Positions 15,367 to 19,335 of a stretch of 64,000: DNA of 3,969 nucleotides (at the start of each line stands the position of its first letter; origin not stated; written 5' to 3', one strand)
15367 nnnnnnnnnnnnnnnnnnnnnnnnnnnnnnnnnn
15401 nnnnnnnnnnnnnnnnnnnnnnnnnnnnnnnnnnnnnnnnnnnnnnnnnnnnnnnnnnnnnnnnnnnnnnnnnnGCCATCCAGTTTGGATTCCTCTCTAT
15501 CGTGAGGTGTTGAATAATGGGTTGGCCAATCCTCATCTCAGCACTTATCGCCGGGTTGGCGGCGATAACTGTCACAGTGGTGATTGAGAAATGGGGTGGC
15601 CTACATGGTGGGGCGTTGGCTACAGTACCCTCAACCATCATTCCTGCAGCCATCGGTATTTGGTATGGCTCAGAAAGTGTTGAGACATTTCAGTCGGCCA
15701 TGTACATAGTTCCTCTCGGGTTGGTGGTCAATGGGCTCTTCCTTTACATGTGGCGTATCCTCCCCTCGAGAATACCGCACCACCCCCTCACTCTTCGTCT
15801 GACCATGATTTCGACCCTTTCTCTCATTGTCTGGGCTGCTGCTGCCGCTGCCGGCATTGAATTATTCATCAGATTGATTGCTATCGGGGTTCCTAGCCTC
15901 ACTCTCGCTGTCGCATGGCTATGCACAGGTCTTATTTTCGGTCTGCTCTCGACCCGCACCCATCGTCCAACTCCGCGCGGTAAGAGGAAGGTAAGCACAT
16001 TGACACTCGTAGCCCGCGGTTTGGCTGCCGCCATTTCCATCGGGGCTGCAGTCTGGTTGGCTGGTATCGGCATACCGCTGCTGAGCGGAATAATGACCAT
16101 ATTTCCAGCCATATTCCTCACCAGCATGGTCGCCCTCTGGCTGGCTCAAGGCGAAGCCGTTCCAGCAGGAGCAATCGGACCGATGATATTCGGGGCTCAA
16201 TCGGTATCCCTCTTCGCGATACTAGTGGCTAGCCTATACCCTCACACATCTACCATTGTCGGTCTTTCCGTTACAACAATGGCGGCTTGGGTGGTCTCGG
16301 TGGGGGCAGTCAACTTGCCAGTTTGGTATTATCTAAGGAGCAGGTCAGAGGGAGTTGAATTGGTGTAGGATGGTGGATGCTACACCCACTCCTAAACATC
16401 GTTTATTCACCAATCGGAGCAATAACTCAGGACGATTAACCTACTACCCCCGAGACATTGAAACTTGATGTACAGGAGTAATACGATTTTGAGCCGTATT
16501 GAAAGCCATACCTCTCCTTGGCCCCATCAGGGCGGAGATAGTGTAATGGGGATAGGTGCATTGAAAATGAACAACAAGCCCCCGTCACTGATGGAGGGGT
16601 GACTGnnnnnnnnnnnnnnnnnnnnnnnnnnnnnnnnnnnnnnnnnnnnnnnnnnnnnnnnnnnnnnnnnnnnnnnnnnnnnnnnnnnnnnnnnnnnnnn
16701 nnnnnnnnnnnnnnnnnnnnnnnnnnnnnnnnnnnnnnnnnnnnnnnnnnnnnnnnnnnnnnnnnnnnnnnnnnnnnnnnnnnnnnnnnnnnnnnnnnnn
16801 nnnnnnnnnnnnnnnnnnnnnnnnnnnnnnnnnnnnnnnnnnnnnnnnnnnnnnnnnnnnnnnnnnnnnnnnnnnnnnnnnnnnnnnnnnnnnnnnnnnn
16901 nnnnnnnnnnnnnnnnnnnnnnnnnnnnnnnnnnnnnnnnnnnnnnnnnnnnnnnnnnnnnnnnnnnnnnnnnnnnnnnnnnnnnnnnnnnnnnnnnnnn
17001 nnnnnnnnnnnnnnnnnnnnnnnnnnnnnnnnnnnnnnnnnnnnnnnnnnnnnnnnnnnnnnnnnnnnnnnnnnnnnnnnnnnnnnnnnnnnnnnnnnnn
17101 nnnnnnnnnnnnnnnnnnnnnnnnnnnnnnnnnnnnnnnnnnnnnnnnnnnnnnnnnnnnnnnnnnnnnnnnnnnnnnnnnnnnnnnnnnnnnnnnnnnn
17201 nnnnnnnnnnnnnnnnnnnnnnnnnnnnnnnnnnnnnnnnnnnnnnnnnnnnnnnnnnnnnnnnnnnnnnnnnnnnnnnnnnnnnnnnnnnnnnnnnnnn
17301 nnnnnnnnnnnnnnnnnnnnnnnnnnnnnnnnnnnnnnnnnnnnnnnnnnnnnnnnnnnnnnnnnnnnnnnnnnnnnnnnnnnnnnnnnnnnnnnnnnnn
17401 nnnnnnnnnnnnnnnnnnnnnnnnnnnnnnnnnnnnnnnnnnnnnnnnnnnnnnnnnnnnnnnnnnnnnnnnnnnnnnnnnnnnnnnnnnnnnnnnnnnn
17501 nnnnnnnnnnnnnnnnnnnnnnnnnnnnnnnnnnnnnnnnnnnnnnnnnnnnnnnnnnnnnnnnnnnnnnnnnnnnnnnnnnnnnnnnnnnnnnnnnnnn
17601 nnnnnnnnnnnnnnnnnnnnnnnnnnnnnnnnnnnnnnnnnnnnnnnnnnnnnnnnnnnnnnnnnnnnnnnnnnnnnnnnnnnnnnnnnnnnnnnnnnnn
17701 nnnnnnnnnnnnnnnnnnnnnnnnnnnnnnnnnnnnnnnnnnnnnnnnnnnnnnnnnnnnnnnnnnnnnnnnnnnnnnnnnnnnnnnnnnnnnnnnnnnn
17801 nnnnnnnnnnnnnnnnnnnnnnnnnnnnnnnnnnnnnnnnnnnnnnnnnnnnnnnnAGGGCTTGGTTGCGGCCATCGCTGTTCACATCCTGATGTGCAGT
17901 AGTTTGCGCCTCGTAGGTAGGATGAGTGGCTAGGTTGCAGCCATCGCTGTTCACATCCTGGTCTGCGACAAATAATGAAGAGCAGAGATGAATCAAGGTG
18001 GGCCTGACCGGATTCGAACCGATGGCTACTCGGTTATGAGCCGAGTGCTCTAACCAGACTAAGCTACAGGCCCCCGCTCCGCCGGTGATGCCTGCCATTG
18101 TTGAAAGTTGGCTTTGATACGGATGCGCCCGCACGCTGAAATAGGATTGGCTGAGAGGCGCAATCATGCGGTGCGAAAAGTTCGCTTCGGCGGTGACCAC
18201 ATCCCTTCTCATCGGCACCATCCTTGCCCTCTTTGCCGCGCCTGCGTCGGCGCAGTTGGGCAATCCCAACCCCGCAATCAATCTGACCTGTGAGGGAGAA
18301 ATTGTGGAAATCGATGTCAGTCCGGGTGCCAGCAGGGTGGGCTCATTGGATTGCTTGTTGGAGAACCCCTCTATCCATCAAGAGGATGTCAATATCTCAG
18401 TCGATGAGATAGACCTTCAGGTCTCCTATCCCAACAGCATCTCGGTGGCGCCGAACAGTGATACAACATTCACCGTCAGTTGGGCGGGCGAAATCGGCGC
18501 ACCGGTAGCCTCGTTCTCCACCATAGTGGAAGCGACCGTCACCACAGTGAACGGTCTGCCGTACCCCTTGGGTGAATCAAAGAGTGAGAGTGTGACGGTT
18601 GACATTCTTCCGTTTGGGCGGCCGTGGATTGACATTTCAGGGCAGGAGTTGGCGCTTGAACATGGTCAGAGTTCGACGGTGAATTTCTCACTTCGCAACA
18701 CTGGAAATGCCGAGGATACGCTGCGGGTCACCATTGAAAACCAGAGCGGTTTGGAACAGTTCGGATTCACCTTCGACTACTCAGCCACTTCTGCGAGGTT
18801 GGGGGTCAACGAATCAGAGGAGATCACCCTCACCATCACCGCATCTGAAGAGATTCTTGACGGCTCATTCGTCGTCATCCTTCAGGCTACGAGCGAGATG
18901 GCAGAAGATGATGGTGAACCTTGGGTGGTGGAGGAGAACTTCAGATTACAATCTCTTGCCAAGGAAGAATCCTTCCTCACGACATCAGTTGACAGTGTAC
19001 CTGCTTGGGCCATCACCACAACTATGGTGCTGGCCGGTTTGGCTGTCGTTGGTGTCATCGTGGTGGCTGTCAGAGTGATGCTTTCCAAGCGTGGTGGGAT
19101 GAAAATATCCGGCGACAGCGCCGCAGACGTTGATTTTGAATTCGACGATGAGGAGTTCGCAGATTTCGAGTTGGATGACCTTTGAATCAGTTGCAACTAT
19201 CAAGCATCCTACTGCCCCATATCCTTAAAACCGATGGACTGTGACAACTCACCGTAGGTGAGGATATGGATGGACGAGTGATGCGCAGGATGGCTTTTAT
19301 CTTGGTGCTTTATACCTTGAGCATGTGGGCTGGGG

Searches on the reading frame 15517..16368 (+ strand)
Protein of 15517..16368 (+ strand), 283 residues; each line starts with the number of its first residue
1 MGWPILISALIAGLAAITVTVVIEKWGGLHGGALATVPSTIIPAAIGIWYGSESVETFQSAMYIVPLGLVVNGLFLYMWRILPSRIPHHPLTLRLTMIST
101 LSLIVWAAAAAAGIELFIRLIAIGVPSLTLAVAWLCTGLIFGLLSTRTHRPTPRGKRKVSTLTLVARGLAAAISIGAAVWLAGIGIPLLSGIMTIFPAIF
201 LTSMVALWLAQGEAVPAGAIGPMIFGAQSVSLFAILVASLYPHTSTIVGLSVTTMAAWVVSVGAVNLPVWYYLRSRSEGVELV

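Call 6: search_protein_families(library=pfam, proteins=[window:15517-16368:+], max_evalue=0.001)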
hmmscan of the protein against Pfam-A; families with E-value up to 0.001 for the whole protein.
window:15517-16368:+ (283 aa): 0 families

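Call 87: search_protein_families(library=pfam, proteins=[window:15517-16368:+], max_evalue=0.1)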
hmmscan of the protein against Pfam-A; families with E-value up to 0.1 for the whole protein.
window:15517-16368:+ (283 aa): 1 family
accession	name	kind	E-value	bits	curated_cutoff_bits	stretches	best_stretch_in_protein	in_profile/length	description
PF11345.13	DUF3147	-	0.029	15.2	23.6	0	163-263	4-103/111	Protein of unknown function (DUF3147)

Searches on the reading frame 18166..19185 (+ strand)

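Call 7: search_protein_families(library=pfam, proteins=[window:18166-19185:+], max_evalue=0.001)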
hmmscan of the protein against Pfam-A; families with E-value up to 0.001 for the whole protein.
window:18166-19185:+ (339 aa): 1 family
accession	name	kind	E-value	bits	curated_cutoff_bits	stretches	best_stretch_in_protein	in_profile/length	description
PF23619.1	Ig_VWA7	-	0.00042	21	27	0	160-246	8-89/104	VWA7 Ig-like domain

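Call 87: search_protein_families(library=pfam, proteins=[window:18166-19185:+], max_evalue=0.1)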
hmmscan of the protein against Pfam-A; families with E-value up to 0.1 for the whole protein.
window:18166-19185:+ (339 aa): 3 families
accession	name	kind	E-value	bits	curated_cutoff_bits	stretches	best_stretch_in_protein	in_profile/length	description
PF23619.1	Ig_VWA7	-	0.00042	21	27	1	160-246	8-89/104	VWA7 Ig-like domain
PF22073.2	Cep192_D4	-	0.019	15.6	35.5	0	166-224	18-76/112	Cep192 domain 4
PF22544.2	HYDIN_VesB_CFA65-like_Ig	-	0.059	14.1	25.5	0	165-227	16-73/100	HYDIN/CFA65/VesB-like, Ig-like domain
